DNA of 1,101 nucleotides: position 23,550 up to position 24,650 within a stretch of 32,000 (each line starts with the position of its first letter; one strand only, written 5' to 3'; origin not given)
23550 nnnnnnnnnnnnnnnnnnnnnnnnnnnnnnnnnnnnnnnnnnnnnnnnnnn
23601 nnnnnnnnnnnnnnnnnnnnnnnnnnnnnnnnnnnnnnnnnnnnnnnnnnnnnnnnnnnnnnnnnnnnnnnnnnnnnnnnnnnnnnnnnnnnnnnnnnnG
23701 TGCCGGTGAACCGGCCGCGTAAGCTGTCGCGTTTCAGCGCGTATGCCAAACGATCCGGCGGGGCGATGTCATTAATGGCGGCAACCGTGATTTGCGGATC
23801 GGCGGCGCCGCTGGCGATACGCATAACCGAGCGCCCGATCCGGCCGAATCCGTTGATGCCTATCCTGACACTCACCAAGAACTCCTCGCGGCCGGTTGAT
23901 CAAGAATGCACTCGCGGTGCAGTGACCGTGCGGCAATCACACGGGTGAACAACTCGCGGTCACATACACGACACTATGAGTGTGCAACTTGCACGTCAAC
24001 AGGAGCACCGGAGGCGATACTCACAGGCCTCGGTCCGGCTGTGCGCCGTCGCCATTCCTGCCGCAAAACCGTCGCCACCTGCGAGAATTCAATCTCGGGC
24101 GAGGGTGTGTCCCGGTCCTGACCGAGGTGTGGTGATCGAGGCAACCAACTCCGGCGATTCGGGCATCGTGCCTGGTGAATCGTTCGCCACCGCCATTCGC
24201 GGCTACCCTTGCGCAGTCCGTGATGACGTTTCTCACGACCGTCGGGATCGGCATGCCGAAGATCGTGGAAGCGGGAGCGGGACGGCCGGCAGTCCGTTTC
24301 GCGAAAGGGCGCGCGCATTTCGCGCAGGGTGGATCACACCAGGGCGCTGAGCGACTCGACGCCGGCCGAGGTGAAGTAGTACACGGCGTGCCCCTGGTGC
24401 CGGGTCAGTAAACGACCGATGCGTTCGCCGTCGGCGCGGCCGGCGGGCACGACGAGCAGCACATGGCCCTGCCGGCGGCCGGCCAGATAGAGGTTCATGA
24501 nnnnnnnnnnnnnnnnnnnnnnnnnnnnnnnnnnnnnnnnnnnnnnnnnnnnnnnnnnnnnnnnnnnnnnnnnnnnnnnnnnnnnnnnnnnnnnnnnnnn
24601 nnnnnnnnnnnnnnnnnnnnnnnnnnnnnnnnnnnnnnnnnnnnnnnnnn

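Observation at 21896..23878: Atypical GAPDH-like dehydrogenase and Thr/Ser dehydratase-like enzyme form a two-gene operon abutting flB, with unassigned cluster functions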

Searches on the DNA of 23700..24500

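Call 25: search_rna_families(source=window, start=23700, end=24500, threshold=evalue, max_evalue=1)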
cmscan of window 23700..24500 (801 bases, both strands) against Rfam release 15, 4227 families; matches with E-value up to 1: 1.
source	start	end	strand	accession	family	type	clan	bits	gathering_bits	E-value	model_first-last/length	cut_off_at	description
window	23722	23751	+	RF02022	mir-1275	Gene; miRNA;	-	18.5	71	0.7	28-57/78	no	mir-1275 microRNA precursor family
